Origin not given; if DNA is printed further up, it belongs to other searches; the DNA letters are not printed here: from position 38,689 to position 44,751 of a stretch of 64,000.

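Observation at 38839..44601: Monocistronic 1920-aa non-catalytic, dockerin-tipped array of Ig-like modules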

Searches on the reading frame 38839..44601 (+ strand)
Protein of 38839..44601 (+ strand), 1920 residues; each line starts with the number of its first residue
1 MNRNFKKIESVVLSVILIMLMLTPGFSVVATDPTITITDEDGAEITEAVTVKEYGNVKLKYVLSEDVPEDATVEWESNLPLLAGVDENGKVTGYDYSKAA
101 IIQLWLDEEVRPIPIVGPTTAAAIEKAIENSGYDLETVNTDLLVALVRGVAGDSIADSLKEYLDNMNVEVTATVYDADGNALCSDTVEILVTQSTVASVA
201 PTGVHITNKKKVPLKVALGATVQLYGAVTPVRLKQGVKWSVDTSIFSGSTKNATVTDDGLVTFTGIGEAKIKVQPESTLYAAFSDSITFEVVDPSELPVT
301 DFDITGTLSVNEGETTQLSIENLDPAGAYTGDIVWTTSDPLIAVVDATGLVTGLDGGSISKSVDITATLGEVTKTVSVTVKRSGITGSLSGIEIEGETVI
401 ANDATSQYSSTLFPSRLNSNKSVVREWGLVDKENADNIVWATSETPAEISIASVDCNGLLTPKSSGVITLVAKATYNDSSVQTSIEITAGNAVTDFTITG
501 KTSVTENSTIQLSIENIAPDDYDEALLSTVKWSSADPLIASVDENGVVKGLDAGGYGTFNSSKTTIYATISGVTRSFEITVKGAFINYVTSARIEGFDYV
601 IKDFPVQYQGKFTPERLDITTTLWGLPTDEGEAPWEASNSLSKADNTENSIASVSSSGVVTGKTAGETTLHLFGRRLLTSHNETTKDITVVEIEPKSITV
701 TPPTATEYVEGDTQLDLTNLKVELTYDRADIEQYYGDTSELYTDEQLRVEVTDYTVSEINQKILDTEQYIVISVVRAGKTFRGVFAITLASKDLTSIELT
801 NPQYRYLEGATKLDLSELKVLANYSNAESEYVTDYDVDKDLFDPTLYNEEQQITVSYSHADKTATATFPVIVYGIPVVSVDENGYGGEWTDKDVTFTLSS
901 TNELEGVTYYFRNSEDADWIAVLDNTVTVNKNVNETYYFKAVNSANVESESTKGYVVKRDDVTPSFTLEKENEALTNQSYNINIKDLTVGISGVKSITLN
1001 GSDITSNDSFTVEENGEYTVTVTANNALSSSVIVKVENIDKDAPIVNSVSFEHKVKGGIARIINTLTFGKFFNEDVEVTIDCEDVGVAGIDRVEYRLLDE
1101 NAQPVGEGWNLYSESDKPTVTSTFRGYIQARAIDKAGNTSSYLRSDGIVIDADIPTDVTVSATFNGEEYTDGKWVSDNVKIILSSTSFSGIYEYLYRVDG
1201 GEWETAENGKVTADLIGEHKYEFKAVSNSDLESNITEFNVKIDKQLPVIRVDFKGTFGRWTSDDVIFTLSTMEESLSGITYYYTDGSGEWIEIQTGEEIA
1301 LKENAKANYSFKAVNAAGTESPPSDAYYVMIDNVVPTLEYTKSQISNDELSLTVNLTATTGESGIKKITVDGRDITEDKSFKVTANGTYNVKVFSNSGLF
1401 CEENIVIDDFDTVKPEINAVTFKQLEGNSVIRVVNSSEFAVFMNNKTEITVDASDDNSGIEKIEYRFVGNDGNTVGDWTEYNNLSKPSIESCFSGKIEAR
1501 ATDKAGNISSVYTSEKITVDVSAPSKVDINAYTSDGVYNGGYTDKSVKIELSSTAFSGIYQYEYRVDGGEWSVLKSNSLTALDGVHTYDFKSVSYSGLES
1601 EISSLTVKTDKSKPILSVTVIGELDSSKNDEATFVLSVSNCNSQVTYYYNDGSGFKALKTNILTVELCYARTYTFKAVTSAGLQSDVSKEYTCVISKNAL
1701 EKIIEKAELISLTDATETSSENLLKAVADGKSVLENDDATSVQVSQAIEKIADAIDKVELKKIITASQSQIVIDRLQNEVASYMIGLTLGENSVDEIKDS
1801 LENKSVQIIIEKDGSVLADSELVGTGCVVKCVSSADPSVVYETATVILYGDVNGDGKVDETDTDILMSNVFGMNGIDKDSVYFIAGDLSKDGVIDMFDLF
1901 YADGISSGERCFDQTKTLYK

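Call 5: search_protein_families(library=pfam, proteins=[window:38839-44598:+], max_evalue=1)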
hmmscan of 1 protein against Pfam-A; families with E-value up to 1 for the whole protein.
window:38839-44598:+ (1920 aa): 8 families
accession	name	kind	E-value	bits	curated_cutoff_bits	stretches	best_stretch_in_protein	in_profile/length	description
PF02368.24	Big_2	-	1.2e-16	60.8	22.8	3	299-380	2-79/79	Bacterial Ig-like domain (group 2)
PF00404.24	Dockerin_1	-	0.00025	21.6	22.9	1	1849-1899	1-49/57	Dockerin type I domain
PF07554.19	FIVAR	-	0.00027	22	29.2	1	1697-1757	2-69/71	FIVAR domain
PF06865.17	Ppnp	-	0.0071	17.1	25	0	1373-1401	62-90/92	Pyrimidine/purine nucleoside phosphorylase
PF22359.2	Big-like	-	0.012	16.3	27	1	336-381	6-47/48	Bacterial Ig-like domain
PF00801.26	PKD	-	0.017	15.6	23.5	1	1009-1031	50-72/80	PKD domain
PF12245.14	Big_3_2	-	0.12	13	23.3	0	1415-1485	2-73/122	Bacterial Ig-like domain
PF13499.12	EF-hand_7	-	0.22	12.3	30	0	1851-1898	12-61/67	EF-hand domain pair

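Call 16: find_homologous_proteins(query=window:38839-44598:+, max_evalue=0.00001)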
Query window:38839-44598:+ (1920 aa): 363 proteins with E <= 0.00001 among 8000 candidates; the best 120 are listed.
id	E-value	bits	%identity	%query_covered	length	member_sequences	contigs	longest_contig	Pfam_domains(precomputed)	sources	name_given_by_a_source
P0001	0.0e+0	4045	97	100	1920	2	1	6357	PF02368.25,PF26918.1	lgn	-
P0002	0.0e+0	2875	69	99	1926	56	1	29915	PF22359.3,PF02368.25,PF26918.1,PF07554.20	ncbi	-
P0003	0.0e+0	2838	68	100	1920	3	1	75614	PF00404.25,PF02368.25,PF20578.5,PF26918.1,PF07554.20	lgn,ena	-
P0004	0.0e+0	2804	50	89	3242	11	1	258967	PF26182.1,PF25942.1,PF02368.25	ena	-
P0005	0.0e+0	2775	66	100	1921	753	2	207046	PF22359.3,PF02368.25,PF26918.1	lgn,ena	-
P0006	0.0e+0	2705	59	89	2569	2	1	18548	PF18885.7,PF02368.25,PF26918.1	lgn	-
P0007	0.0e+0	2658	59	89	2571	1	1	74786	PF18885.7,PF02368.25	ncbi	-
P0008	0.0e+0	2645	56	89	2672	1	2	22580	PF22359.3,PF02368.25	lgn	-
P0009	0.0e+0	2624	48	89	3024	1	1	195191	PF02368.25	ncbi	-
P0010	0.0e+0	2560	49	90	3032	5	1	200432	PF02368.25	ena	-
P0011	0.0e+0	2557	57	85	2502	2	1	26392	PF18885.7,PF02368.25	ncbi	-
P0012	0.0e+0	2439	48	90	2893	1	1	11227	PF02368.25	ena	-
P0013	0.0e+0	2308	49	88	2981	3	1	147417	PF02368.25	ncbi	-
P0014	0.0e+0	2297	51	89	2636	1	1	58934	PF02368.25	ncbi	-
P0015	0.0e+0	2259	50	89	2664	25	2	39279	PF22359.3,PF02368.25,PF26918.1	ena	-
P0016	0.0e+0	2232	49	89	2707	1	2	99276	PF26182.1,PF02368.25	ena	-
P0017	0.0e+0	2201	49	89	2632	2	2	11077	PF02368.25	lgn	-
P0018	0.0e+0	2192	47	89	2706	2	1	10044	PF02368.25,PF20578.5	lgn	-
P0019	0.0e+0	2114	47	89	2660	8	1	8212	PF02368.25,PF26918.1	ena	-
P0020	0.0e+0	2102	47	89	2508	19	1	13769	PF02368.25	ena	-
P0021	0.0e+0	2091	48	89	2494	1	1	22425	PF22359.3,PF02368.25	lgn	-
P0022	0.0e+0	2084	48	89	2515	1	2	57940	PF22359.3,PF02368.25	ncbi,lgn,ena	-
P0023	0.0e+0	2079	50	82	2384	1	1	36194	PF02368.25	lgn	-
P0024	0.0e+0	2046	50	89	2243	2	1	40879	PF00404.25,PF02368.25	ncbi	-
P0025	0.0e+0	2038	52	99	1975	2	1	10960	PF26182.1,PF00404.25,PF02368.25,PF26918.1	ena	-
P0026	0.0e+0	2030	50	89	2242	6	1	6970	PF00404.25,PF02368.25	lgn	-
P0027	0.0e+0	1998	51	99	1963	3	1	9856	PF26182.1,PF00404.25,PF02368.25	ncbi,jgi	jgi:hypothetical protein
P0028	0.0e+0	1987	49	89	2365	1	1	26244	PF00404.25,PF20101.5,PF02368.25,PF26918.1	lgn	-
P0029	0.0e+0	1982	56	85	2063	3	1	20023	PF26182.1,PF00404.25,PF22359.3,PF02368.25,PF26918.1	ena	-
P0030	0.0e+0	1960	55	86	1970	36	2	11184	PF26182.1,PF00404.25,PF02368.25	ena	-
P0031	0.0e+0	1948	48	88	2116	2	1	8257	PF26182.1,PF02368.25,PF26918.1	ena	-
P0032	0.0e+0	1889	49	82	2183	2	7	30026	PF02368.25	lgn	-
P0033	0.0e+0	1883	49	100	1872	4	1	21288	PF26182.1,PF00404.25,PF02368.25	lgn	-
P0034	0.0e+0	1862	51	88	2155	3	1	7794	PF18998.7,PF02368.25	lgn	-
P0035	0.0e+0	1842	51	88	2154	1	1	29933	PF18998.7,PF02368.25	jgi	-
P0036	0.0e+0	1827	50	88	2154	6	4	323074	PF18998.7,PF02368.25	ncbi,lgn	-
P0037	0.0e+0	1824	50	88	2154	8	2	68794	PF18998.7,PF02368.25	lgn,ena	-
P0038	0.0e+0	1819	48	100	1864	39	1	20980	PF26182.1,PF00404.25,PF22359.3,PF02368.25,PF26918.1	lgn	-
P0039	0.0e+0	1817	48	100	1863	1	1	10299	PF26182.1,PF00404.25,PF22359.3,PF02368.25,PF26918.1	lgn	-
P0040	0.0e+0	1810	48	99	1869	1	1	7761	PF26182.1,PF00404.25,PF02368.25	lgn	-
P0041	0.0e+0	1807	48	99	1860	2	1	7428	PF26182.1,PF00404.25,PF02368.25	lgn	-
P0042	0.0e+0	1807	51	88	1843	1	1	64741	PF02368.25,PF26918.1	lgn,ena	-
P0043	0.0e+0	1806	48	99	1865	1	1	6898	PF02368.25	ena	-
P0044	0.0e+0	1805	48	100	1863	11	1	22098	PF26182.1,PF00404.25,PF22359.3,PF02368.25,PF26918.1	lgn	-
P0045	0.0e+0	1800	48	100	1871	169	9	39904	PF26182.1,PF00404.25,PF02368.25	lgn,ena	-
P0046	0.0e+0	1800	48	100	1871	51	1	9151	PF26182.1,PF00404.25,PF02368.25,PF26918.1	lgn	-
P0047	0.0e+0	1795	48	100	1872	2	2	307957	PF26182.1,PF00404.25,PF02368.25,PF26918.1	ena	-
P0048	0.0e+0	1795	48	99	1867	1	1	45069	PF00404.25,PF02368.25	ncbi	-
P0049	0.0e+0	1793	50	89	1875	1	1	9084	PF26182.1,PF00404.25,PF02368.25,PF26918.1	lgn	-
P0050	0.0e+0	1791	48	99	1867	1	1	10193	PF00404.25,PF02368.25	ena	-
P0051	0.0e+0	1789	48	99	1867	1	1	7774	PF00404.25,PF02368.25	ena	-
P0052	0.0e+0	1789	48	99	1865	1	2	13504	PF00404.25,PF02368.25,PF26918.1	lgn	-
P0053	0.0e+0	1788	50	88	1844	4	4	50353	PF02368.25,PF26918.1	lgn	-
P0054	0.0e+0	1788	48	99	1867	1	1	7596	PF00404.25,PF02368.25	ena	-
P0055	0.0e+0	1788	51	88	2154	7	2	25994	PF18998.7,PF02368.25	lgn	-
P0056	0.0e+0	1786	48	99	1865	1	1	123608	PF02368.25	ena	-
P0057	0.0e+0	1785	48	99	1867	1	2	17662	PF00404.25,PF02368.25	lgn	-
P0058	0.0e+0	1785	48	99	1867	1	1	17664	PF00404.25,PF02368.25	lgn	-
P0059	0.0e+0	1784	48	99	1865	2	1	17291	PF00404.25,PF02368.25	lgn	-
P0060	0.0e+0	1783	48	99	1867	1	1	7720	PF02368.25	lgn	-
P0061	0.0e+0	1781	48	99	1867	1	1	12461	PF00404.25,PF02368.25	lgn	-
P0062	0.0e+0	1778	48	99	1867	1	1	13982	PF00404.25,PF02368.25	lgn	-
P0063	0.0e+0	1777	48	99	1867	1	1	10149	PF02368.25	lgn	-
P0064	0.0e+0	1776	48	99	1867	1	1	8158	PF02368.25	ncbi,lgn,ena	-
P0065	0.0e+0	1776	47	98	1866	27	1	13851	PF26182.1,PF00404.25,PF02368.25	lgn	-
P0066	0.0e+0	1775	48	100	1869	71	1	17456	PF26182.1,PF00404.25,PF02368.25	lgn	-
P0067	0.0e+0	1775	48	99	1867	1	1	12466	PF00404.25,PF02368.25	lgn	-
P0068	0.0e+0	1774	48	99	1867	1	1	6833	PF00404.25,PF02368.25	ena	-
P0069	0.0e+0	1774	48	99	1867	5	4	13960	PF02368.25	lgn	-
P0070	0.0e+0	1774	48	99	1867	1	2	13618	PF00404.25,PF02368.25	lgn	-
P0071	0.0e+0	1774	48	99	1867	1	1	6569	PF02368.25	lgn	-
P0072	0.0e+0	1773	48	99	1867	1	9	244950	PF00404.25,PF02368.25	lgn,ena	-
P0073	0.0e+0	1772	48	99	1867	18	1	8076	PF00404.25,PF02368.25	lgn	-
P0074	0.0e+0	1772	58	73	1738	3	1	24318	PF00404.25,PF02368.25,PF26918.1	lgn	-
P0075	0.0e+0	1771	48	99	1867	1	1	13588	PF00404.25,PF02368.25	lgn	-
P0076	0.0e+0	1771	48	99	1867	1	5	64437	PF00404.25,PF02368.25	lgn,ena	-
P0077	0.0e+0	1771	48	99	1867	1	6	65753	PF00404.25,PF02368.25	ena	-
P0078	0.0e+0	1771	48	99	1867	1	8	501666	PF00404.25,PF02368.25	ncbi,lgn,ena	-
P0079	0.0e+0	1770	48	99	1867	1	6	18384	PF00404.25,PF02368.25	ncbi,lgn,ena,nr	ncbi:MAG TPA: Ig-like domain-containing protein [Candidatus Fimenecus stercoravium]|nr:Ig-like domai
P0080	0.0e+0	1770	47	99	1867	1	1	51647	PF00404.25,PF02368.25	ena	-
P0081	0.0e+0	1770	48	99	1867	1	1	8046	PF00404.25,PF02368.25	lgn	-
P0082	0.0e+0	1770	47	99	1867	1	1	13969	PF02368.25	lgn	-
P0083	0.0e+0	1770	48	99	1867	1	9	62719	PF00404.25,PF02368.25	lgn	-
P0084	0.0e+0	1769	48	99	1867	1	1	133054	PF00404.25,PF02368.25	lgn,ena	-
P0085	0.0e+0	1769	47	99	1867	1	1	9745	PF00404.25,PF02368.25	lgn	-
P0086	0.0e+0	1769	48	99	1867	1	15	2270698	PF00404.25,PF02368.25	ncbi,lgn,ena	-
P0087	0.0e+0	1769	48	99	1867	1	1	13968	PF00404.25,PF02368.25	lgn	-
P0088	0.0e+0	1769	48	99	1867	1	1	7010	PF00404.25,PF02368.25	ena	-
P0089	0.0e+0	1768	48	99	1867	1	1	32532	PF00404.25,PF02368.25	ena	-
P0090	0.0e+0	1768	47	99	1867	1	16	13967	PF02368.25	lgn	-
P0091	0.0e+0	1767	48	99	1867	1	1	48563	PF00404.25,PF02368.25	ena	-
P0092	0.0e+0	1767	47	100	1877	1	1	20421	PF26182.1,PF00404.25,PF02368.25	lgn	-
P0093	0.0e+0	1767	48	99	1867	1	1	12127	PF00404.25,PF02368.25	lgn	-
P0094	0.0e+0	1767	47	99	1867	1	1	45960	PF00404.25,PF02368.25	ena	-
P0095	0.0e+0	1767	48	99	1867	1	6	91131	PF00404.25,PF02368.25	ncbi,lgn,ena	-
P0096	0.0e+0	1767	48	99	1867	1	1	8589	PF00404.25,PF02368.25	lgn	-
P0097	0.0e+0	1767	48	99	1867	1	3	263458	PF02368.25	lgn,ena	-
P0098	0.0e+0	1766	48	99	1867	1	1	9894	PF00404.25,PF02368.25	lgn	-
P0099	0.0e+0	1766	48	99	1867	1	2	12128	PF00404.25,PF02368.25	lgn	-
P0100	0.0e+0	1766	48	99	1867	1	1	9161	PF00404.25,PF02368.25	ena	-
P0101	0.0e+0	1766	48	99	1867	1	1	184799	PF00404.25,PF02368.25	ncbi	-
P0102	0.0e+0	1766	47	99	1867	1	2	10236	PF00404.25,PF02368.25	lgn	-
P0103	0.0e+0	1766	48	99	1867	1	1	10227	PF00404.25,PF02368.25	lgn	-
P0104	0.0e+0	1765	47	99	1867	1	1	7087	PF02368.25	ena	-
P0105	0.0e+0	1765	48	99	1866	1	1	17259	PF00404.25,PF02368.25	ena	-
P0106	0.0e+0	1765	47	99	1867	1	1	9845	PF00404.25,PF02368.25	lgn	-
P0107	0.0e+0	1765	48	99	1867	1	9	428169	PF00404.25,PF02368.25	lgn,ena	-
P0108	0.0e+0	1764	48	99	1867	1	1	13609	PF26182.1,PF00404.25,PF02368.25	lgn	-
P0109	0.0e+0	1764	48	99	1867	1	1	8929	PF00404.25,PF02368.25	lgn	-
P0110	0.0e+0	1764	47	99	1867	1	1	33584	PF00404.25,PF02368.25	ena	-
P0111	0.0e+0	1763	48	99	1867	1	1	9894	PF00404.25,PF02368.25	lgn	-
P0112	0.0e+0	1763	50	92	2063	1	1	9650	PF18998.7,PF02368.25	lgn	-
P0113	0.0e+0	1763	48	99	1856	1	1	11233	PF02368.25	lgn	-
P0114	0.0e+0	1763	48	99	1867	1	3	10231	PF00404.25,PF02368.25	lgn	-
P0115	0.0e+0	1763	48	99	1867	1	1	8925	PF00404.25,PF02368.25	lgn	-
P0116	0.0e+0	1762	47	99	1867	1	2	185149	PF02368.25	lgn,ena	-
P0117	0.0e+0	1762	47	99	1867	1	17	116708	PF00404.25,PF02368.25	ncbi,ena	-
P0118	0.0e+0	1762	48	99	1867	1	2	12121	PF00404.25,PF02368.25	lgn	-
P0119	0.0e+0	1762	47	99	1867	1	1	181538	PF00404.25,PF02368.25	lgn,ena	-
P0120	0.0e+0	1761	47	99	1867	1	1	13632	PF00404.25,PF02368.25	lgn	-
